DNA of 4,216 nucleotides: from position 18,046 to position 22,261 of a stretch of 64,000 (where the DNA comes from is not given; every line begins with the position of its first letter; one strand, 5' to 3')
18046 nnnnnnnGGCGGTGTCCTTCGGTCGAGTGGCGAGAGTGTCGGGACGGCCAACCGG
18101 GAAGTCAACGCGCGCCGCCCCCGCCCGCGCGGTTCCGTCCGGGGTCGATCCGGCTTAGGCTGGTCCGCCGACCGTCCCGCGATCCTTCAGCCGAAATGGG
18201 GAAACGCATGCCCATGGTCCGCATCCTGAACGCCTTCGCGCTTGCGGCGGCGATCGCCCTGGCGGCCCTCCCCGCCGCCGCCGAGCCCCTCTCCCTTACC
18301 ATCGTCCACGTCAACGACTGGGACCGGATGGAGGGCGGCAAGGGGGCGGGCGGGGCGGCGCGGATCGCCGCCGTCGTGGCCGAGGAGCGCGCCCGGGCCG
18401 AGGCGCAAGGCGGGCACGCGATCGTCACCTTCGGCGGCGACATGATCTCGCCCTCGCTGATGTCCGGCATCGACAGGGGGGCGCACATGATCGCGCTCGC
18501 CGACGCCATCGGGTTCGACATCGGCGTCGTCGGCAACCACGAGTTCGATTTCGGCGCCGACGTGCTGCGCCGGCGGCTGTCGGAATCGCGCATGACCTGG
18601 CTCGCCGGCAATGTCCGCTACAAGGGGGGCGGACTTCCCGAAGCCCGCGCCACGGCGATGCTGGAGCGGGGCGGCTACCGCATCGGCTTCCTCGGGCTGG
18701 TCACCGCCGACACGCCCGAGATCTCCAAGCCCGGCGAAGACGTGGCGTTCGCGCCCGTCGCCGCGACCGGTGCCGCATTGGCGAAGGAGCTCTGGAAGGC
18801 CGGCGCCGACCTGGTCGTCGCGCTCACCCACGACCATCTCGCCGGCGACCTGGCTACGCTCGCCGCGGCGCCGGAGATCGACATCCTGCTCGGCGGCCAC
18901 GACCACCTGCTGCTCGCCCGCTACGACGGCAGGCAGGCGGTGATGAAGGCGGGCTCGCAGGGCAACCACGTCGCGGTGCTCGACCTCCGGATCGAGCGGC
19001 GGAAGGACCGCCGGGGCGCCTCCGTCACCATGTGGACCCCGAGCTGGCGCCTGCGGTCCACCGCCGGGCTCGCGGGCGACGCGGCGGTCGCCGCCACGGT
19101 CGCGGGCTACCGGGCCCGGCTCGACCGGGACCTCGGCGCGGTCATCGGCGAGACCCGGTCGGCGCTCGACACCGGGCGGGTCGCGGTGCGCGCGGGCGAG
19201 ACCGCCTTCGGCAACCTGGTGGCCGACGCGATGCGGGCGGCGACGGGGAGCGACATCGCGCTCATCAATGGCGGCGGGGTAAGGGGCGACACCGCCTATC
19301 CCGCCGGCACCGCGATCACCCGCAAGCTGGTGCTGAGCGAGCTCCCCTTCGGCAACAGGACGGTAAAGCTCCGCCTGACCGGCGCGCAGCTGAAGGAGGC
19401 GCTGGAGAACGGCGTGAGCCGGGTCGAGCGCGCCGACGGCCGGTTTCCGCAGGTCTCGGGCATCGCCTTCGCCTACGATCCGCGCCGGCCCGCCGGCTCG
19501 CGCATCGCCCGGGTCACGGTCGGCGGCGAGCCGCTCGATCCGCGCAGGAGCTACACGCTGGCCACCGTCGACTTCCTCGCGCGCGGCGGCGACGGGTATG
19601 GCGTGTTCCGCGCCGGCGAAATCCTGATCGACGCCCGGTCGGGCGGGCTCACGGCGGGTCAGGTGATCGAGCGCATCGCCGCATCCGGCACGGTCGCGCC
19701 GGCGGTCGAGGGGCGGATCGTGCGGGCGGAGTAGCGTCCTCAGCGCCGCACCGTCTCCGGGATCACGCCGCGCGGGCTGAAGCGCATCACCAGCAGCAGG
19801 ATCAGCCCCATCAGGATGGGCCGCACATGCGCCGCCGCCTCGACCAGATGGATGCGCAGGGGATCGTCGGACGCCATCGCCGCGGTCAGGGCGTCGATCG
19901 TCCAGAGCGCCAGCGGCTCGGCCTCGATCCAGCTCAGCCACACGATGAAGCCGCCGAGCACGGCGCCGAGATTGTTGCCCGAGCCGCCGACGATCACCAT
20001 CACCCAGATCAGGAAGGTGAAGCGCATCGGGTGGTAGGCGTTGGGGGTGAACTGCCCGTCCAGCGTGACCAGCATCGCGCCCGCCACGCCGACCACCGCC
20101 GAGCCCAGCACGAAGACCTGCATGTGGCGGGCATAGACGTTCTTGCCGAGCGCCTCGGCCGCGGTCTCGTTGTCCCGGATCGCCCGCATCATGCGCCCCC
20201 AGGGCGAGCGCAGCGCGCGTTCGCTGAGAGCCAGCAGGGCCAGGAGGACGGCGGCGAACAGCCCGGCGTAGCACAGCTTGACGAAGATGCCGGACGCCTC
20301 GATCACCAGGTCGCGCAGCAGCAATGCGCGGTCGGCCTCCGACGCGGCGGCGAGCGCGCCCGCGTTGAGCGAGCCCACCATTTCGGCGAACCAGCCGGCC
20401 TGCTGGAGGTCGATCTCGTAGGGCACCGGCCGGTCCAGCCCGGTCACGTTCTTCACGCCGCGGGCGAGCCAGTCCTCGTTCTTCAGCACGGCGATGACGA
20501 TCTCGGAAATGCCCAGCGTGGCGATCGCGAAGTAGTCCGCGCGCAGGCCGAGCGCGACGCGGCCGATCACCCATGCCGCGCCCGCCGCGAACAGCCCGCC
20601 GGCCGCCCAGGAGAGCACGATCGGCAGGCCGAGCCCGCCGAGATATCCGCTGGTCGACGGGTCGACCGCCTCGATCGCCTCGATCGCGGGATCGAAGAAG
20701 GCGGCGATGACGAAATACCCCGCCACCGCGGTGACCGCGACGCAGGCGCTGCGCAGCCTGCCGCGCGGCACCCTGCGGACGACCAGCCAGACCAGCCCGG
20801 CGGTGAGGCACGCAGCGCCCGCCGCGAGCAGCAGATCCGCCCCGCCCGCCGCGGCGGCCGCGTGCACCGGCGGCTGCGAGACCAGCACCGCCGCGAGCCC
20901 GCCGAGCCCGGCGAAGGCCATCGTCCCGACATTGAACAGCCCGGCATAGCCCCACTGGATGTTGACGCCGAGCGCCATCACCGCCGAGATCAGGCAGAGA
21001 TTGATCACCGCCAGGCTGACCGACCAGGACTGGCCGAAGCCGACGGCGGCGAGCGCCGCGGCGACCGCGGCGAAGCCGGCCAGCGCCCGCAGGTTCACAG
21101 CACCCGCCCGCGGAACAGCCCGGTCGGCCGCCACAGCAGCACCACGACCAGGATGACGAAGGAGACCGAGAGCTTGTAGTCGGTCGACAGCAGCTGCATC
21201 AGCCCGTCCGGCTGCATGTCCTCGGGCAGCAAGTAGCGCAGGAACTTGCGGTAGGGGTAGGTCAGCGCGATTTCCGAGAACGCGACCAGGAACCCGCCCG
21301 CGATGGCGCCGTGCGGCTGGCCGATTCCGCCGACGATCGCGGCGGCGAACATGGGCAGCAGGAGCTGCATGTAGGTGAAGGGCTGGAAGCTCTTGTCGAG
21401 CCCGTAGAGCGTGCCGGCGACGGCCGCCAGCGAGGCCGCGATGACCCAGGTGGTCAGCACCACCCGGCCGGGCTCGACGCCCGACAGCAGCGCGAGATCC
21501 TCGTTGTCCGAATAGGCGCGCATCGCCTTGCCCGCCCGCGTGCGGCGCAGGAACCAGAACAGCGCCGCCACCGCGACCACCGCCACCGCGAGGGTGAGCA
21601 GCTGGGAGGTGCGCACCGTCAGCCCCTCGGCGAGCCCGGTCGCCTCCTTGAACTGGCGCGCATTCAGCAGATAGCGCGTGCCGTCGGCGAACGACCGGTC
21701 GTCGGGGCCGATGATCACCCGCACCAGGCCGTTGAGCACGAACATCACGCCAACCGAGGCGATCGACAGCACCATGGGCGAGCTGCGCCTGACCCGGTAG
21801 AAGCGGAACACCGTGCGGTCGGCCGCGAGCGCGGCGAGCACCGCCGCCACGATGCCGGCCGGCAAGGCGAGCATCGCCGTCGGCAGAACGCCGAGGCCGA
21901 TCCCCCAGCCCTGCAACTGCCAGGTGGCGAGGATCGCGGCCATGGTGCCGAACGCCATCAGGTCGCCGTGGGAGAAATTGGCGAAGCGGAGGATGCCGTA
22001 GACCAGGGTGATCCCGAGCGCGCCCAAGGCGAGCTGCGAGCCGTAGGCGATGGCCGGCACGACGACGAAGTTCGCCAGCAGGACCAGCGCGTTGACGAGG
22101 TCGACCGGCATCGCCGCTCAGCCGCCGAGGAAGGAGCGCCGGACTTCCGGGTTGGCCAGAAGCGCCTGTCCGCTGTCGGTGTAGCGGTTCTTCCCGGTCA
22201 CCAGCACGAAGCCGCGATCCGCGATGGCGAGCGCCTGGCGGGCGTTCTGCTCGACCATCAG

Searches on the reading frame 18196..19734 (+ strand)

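Call 23: search_protein_families(library=pfam, proteins=[window:18196-19734:+], max_evalue=0.00001)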
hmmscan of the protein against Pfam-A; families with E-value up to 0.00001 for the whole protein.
window:18196-19734:+ (512 aa): 2 families
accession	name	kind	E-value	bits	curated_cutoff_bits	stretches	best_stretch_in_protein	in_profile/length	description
PF02872.23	5_nucleotid_C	-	2e-44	151.9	23.6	1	317-471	2-156/158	5'-nucleotidase, C-terminal domain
PF00149.33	Metallophos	-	2.2e-06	28.7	21.5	1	35-237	2-189/191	Calcineurin-like phosphoesterase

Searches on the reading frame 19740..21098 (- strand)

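Call 23: search_protein_families(library=pfam, proteins=[window:19740-21098:-], max_evalue=0.00001)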
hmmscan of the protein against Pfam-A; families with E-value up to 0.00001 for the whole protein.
window:19740-21098:- (452 aa): 1 family
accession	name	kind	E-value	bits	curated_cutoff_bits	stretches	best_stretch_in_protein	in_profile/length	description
PF02653.21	BPD_transp_2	-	9.1e-30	104.1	26.8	1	118-436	10-267/269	Branched-chain amino acid transport system / permease component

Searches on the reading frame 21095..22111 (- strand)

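Call 23: search_protein_families(library=pfam, proteins=[window:21095-22111:-], max_evalue=0.00001)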
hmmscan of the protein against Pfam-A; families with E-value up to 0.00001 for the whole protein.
window:21095-22111:- (338 aa): 1 family
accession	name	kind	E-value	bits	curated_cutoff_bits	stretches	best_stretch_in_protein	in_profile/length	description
PF02653.21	BPD_transp_2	-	8.1e-39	133.8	26.8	1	21-325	6-269/269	Branched-chain amino acid transport system / permease component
